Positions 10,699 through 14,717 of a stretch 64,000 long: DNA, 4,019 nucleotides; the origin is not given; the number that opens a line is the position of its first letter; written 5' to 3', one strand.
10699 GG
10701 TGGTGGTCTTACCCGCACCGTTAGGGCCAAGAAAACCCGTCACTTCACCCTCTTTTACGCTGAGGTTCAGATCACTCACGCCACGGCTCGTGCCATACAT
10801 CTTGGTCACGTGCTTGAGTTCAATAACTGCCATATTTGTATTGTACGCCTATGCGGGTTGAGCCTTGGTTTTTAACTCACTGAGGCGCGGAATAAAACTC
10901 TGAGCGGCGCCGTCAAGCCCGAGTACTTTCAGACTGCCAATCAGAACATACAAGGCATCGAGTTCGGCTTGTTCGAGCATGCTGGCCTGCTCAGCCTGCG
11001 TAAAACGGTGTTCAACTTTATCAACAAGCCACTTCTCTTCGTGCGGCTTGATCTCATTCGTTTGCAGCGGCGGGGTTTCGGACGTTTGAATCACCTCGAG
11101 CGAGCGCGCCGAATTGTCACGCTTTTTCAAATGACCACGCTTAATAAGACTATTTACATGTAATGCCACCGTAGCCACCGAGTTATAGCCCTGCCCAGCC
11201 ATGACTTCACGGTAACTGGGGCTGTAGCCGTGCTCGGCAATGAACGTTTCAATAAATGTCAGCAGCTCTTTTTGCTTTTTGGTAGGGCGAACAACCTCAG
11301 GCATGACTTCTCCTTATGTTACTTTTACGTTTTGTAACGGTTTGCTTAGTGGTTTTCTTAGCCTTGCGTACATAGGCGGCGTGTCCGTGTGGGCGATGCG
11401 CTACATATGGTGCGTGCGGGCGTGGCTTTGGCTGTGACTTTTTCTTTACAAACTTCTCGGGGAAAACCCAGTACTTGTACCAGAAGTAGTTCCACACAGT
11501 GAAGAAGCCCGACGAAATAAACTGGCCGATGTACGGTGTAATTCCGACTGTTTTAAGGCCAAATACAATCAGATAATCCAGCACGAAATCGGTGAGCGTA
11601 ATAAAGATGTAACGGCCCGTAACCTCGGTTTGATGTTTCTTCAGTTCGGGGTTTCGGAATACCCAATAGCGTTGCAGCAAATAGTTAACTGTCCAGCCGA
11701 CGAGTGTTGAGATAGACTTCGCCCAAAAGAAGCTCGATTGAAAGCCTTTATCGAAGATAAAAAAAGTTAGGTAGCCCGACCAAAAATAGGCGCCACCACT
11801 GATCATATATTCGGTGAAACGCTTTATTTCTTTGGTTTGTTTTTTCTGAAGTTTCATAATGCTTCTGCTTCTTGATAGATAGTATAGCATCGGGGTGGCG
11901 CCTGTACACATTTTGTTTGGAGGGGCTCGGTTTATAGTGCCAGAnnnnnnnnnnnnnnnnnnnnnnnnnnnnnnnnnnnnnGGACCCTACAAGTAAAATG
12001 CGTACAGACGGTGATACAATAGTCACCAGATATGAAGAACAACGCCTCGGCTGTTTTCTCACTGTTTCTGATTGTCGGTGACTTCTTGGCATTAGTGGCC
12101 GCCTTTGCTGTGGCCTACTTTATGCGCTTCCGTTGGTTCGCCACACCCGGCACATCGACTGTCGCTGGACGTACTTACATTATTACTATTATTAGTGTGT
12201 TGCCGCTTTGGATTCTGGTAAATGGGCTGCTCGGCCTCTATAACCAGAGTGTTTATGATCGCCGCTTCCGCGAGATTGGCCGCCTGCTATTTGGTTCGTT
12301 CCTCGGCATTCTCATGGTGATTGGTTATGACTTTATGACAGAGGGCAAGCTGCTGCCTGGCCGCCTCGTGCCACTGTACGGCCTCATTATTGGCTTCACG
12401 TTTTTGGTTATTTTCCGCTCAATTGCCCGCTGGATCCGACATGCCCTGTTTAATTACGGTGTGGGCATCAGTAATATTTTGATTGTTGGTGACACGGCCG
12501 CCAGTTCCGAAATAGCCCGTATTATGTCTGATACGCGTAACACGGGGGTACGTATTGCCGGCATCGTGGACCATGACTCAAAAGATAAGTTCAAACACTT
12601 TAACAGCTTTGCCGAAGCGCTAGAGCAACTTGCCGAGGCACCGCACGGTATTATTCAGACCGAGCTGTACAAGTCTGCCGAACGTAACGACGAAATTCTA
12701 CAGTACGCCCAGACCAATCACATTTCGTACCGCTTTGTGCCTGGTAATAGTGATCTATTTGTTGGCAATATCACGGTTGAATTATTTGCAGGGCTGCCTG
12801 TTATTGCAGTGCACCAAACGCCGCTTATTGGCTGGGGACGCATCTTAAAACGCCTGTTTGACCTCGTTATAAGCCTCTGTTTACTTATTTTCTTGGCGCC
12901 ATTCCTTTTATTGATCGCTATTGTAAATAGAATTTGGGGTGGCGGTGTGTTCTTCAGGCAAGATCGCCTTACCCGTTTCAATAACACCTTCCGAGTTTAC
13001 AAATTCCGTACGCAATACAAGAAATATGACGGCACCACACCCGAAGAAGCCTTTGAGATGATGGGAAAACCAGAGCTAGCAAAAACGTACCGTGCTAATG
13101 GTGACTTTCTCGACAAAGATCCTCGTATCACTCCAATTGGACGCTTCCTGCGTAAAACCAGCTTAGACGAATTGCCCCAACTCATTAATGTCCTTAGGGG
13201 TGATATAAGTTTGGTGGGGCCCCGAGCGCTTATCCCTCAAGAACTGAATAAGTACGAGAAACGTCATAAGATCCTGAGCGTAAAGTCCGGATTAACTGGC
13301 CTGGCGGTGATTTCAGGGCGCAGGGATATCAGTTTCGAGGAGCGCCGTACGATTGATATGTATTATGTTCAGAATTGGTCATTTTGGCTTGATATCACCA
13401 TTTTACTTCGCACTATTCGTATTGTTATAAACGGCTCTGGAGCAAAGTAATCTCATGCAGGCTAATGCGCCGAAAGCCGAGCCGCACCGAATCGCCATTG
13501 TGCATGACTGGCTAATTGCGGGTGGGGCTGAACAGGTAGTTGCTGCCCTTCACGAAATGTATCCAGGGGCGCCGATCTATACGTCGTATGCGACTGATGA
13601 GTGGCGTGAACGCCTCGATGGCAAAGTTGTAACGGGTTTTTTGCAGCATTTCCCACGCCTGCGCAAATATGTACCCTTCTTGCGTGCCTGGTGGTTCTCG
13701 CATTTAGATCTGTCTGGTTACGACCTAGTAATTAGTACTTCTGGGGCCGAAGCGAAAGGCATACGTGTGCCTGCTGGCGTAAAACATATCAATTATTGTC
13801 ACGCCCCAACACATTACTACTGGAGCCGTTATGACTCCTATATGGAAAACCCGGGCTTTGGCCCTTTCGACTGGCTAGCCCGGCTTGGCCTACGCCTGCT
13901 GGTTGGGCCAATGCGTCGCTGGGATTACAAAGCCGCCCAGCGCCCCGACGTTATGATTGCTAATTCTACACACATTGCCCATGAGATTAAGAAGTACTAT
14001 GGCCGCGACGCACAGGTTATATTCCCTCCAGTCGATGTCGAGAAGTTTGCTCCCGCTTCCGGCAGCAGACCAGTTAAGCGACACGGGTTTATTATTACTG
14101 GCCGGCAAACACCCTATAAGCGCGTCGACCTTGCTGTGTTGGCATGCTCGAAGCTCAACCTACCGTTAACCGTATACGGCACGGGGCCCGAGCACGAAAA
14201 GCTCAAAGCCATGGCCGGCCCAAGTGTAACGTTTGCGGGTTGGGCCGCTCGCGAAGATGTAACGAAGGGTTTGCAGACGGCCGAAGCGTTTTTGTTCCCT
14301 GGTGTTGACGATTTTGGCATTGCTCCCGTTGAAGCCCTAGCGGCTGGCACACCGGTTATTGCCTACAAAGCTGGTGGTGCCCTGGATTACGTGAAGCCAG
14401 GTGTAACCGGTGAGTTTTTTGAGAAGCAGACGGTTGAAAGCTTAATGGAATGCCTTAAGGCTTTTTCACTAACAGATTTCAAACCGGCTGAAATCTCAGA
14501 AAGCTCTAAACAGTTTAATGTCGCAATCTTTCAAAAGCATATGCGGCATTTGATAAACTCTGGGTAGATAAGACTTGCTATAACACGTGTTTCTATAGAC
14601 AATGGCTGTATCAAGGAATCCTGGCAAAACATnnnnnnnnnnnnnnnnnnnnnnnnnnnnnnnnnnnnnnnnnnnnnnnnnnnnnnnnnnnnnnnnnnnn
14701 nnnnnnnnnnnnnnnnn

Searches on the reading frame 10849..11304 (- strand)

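Call 4: search_protein_families(library=pfam, proteins=[window:10849-11304:-], max_evalue=0.01)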
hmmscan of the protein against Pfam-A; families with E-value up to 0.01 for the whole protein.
window:10849-11304:- (151 aa): 1 family
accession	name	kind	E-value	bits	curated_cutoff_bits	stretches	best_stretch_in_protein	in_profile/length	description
PF01726.22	LexA_DNA_bind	-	1.9e-12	47.2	23.7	1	8-67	5-64/65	LexA DNA binding domain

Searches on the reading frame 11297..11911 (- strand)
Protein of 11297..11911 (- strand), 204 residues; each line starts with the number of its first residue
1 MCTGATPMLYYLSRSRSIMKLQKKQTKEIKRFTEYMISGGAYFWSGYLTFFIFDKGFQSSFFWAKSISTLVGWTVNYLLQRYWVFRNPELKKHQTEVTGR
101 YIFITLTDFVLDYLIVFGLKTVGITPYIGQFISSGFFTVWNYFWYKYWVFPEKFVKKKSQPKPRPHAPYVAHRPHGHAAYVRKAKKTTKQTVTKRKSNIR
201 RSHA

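Call 4: search_protein_families(library=pfam, proteins=[window:11297-11911:-], max_evalue=0.01)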
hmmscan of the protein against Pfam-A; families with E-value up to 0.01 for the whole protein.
window:11297-11911:- (204 aa): 1 family
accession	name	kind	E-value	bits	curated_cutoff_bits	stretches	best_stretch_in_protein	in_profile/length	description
PF04138.20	GtrA_DPMS_TM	-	7.2e-17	62.1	26.1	1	35-150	2-117/117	GtrA/DPMS, transmembrane domain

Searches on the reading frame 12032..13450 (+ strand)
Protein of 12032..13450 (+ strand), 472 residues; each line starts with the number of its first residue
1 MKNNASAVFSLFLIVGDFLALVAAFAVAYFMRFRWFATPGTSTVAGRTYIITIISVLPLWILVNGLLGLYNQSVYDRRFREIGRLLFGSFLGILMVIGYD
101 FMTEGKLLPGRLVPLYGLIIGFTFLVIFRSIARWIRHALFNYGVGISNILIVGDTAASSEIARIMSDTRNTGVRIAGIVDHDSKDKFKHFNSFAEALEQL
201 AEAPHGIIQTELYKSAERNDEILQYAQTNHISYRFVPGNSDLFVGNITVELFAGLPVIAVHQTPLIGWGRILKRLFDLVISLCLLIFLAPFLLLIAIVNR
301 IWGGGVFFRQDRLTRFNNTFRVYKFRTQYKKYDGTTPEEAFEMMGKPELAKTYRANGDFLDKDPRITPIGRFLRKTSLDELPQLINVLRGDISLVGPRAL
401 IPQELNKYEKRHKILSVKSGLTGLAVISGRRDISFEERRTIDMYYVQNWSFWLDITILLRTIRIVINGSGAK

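Call 4: search_protein_families(library=pfam, proteins=[window:12032-13450:+], max_evalue=0.01)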
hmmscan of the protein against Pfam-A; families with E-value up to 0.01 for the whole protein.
window:12032-13450:+ (472 aa): 2 families
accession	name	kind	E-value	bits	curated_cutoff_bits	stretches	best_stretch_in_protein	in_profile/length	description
PF02397.22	Bac_transf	-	1.2e-58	198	27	1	273-466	1-178/179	Bacterial sugar transferase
PF13727.12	CoA_binding_3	-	1e-07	32.6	25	1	67-191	3-122/175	CoA-binding domain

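Call 5: search_protein_families(library=ncbifam, proteins=[window:12032-13450:+], max_evalue=0.01)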
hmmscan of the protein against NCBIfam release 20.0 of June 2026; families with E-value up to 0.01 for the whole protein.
window:12032-13450:+ (472 aa): 10 families
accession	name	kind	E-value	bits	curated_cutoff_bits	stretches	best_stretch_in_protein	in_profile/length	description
TIGR03025.1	EPS_sugtrans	subfamily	8.4e-104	348.3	295.55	1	16-472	2-445/445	exopolysaccharide biosynthesis polyprenyl glycosylphosphotransferase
TIGR03022.1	WbaP_sugtrans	subfamily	3.5e-88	296.8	403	1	13-471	1-455/456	undecaprenyl-phosphate galactose phosphotransferase WbaP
TIGR03023.1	WcaJ_sugtrans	equivalog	2.7e-86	290.6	410.75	1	17-469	3-450/453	undecaprenyl-phosphate glucose phosphotransferase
NF052601.1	undeca_RfbP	equivalog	1.2e-57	195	330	1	269-466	41-236/244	undecaprenyl-phosphate galactose phosphotransferase family protein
NF041877.1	EPS_EpsZ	equivalog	9.7e-48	162.9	800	1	271-471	264-458/459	exopolysaccharide biosynthesis polyisoprenyl-phosphate hexose-1-phosphate transferase EpsZ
NF011751.0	PRK15204.1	equivalog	4.8e-46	157.3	907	1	116-471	115-475/476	undecaprenyl-phosphate galactose phosphotransferase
TIGR03013.1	EpsB_2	subfamily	2.3e-45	155.5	393.35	2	269-472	251-443/443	TIGR03013 family XrtA/PEP-CTERM system glycosyltransferase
NF007518.0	PRK10124.1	equivalog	2.5e-45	155.1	684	1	48-462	48-454/464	undecaprenyl-phosphate glucose phosphotransferase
NF050817.1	PolSacchBiosHfsE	equivalog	1.9e-29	102.7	750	1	271-465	270-459/467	polysaccharide biosynthesis protein HfsE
NF045514.1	glycotran_HepC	equivalog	9.5e-22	77.4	140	1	270-400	114-212/220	heterocyst development glycosyltransferase HepC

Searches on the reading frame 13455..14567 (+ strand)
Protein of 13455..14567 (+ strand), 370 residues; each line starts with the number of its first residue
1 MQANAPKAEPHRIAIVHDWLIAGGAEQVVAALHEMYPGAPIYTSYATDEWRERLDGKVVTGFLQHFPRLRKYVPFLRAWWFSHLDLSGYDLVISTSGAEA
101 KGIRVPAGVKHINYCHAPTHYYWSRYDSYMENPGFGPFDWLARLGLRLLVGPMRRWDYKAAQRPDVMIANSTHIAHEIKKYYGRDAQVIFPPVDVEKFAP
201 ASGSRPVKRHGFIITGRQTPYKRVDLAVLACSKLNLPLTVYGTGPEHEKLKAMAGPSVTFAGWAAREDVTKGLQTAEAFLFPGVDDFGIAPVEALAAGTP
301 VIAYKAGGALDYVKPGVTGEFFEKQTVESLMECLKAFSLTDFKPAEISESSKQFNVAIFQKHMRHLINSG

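Call 4: search_protein_families(library=pfam, proteins=[window:13455-14567:+], max_evalue=0.01)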
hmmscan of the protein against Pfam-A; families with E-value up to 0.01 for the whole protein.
window:13455-14567:+ (370 aa): 4 families
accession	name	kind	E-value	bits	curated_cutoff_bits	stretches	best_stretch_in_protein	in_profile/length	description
PF00534.26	Glycos_transf_1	-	9.4e-22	77.8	26.4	1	205-351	11-169/172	Glycosyl transferases group 1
PF13692.12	Glyco_trans_1_4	-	2.7e-17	63.8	27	1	212-334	4-136/142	Glycosyl transferases group 1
PF13439.12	Glyco_transf_4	-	8e-10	39.4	28.5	1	23-197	2-170/170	Glycosyltransferase Family 4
PF20706.3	GT4-conflict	-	1.2e-07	31.6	26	1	201-327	189-334/385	Family 4 Glycosyltransferase in conflict systems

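Call 5: search_protein_families(library=ncbifam, proteins=[window:13455-14567:+], max_evalue=0.01)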
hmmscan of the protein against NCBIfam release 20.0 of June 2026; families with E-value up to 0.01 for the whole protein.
window:13455-14567:+ (370 aa): 21 families
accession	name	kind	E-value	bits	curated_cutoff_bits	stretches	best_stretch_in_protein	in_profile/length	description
TIGR04047.1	MSMEG_0565_glyc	hypoth_equivalog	3.8e-11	42.7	259.85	2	250-336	252-337/373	MSMEG_0565 family glycosyltransferase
TIGR03088.1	stp2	hypoth_equivalog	4.3e-10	39.2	409.05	1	235-338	229-336/374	TIGR03088 family PEP-CTERM/XrtA system glycosyltransferase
NF041876.1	EPS_EpsE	equivalog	6e-10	38.9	400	1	256-361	276-382/389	exopolysaccharide biosynthesis GT4 family glycosyltransferase EpsE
TIGR03449.1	mycothiol_MshA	equivalog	9.6e-10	37.9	462.5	1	163-352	164-381/406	D-inositol-3-phosphate glycosyltransferase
NF053787.1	GlcN_PG_synth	equivalog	5.2e-08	32.1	480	1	163-341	143-327/361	N-acetylglucosaminyl phosphatidylglycerol synthase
NF007396.0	PRK09922.1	equivalog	7.6e-08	31.6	385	1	186-368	160-356/361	lipopolysaccharide 1,6-galactosyltransferase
TIGR03999.1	thiol_BshA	equivalog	1.1e-06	27.8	273.7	1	237-332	231-330/375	N-acetyl-alpha-D-glucosaminyl L-malate synthase BshA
TIGR04005.1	wcaL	equivalog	1.3e-06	27.5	537.6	1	161-341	172-371/406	colanic acid biosynthesis glycosyltransferase WcaL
TIGR02149.1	glgA_Coryne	subfamily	1.9e-06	27.3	302.4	1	266-326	274-335/391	glycogen synthase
NF041879.1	EPS_EpsH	equivalog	6e-06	25.2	800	1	189-316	216-354/431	exopolysaccharide biosynthesis glycosyltransferase EpsH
NF047684.1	TeichurnBiosyTuaC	equivalog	6.5e-05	22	550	1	160-349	161-363/391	teichuronic acid biosynthesis protein TuaC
TIGR04063.1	stp3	hypoth_equivalog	8.2e-05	21.6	442.05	1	233-354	242-374/397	TIGR04063 family PEP-CTERM/XrtA system glycosyltransferase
NF012028.0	PRK15484.1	subfamily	9.4e-05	21.7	618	1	285-356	288-359/380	lipopolysaccharide N-acetylglucosaminyltransferase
NF049988.1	MGlcDAGSynMgs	equivalog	0.00027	20.4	400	1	246-336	255-353/398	alpha-monoglucosyldiacylglycerol synthase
NF047880.1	glyco_SdgA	exception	0.0006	18.5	800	1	235-348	346-464/488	serine-aspartate repeat adhesin O-glycosyltransferase SdgA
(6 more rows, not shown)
